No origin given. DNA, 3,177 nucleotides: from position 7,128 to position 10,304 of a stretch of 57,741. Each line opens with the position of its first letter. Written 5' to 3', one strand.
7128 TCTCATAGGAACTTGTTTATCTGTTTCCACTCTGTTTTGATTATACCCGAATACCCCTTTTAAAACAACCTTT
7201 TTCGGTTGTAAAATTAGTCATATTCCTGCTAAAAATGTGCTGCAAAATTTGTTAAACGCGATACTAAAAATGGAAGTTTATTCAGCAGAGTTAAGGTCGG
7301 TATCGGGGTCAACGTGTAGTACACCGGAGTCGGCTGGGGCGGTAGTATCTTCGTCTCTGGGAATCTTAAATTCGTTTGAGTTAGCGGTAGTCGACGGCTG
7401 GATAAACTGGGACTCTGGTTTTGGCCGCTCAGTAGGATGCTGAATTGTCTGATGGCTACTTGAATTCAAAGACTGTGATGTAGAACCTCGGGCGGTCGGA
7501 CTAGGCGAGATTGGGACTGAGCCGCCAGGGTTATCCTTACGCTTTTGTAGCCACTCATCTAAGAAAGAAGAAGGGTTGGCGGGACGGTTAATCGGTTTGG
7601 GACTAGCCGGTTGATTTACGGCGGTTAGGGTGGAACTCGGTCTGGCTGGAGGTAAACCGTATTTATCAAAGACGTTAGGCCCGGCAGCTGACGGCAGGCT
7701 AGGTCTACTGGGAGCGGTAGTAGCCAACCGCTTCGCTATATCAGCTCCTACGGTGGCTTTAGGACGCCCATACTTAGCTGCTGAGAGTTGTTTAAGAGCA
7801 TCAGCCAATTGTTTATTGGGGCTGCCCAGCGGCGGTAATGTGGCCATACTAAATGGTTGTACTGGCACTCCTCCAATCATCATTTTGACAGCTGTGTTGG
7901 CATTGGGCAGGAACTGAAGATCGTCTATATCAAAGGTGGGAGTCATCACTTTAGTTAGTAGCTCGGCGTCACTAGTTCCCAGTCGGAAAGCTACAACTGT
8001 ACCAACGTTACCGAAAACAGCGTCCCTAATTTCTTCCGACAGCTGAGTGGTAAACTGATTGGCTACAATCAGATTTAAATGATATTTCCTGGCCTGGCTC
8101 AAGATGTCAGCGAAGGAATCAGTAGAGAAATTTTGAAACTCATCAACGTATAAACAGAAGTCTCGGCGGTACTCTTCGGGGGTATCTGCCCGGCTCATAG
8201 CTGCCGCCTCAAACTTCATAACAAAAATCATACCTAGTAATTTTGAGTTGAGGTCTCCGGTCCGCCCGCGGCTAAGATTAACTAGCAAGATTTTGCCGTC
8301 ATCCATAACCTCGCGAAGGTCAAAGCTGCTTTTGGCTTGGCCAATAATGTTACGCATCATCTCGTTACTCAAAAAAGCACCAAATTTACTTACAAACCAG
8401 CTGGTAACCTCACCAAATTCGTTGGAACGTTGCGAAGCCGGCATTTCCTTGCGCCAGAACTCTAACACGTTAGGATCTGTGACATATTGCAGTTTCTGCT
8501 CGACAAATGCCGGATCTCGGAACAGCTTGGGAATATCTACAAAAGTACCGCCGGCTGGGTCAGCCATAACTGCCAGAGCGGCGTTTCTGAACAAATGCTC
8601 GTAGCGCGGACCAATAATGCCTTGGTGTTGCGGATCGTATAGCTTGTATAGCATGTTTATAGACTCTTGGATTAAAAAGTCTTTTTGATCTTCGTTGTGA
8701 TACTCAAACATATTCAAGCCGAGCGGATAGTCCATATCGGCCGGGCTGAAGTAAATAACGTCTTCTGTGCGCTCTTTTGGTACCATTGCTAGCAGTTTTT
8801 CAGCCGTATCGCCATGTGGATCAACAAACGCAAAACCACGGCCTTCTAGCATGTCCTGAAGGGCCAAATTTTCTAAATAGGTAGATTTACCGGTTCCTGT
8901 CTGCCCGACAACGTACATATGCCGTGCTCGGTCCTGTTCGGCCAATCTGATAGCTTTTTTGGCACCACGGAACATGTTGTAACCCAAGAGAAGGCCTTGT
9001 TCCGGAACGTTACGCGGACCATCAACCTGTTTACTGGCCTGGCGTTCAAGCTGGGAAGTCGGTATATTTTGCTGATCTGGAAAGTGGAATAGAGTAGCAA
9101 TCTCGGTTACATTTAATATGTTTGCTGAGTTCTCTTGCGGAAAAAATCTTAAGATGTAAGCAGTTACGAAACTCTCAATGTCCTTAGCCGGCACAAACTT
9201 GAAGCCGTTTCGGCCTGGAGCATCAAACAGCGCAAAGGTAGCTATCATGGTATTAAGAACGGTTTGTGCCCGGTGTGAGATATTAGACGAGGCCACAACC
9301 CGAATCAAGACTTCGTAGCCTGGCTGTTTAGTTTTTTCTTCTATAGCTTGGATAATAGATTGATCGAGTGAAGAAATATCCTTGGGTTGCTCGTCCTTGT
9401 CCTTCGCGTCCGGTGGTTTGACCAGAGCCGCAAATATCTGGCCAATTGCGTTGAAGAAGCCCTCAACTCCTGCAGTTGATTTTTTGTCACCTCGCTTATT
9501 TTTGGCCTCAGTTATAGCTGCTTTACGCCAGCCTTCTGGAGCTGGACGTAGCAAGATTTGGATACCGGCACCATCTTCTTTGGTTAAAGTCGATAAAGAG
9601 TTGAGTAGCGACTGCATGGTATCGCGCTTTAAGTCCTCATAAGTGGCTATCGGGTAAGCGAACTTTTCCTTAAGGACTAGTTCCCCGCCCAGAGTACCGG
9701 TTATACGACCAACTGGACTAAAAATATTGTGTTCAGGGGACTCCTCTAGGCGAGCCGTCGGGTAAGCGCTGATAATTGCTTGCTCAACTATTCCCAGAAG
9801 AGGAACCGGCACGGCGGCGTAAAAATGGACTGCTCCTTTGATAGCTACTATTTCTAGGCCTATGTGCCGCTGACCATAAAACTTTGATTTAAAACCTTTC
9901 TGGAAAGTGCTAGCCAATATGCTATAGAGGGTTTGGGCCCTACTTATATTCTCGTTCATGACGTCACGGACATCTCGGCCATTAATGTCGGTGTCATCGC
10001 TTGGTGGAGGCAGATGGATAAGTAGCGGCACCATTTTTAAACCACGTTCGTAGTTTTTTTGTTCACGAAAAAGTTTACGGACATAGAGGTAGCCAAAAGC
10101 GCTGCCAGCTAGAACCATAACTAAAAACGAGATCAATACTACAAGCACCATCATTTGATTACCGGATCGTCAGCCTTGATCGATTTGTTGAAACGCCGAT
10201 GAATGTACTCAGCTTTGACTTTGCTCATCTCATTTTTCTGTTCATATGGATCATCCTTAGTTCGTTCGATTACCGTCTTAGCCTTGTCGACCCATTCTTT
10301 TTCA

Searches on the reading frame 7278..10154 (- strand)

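Call 37: search_protein_families(library=pfam, max_evalue=0.001, proteins=[window:7278-10154:-])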
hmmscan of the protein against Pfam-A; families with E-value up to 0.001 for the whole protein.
window:7278-10154:- (958 aa): 1 family
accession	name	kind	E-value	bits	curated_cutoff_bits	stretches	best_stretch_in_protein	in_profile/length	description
PF13401.12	AAA_22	-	4.2e-07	30.8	27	1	409-458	4-54/130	AAA domain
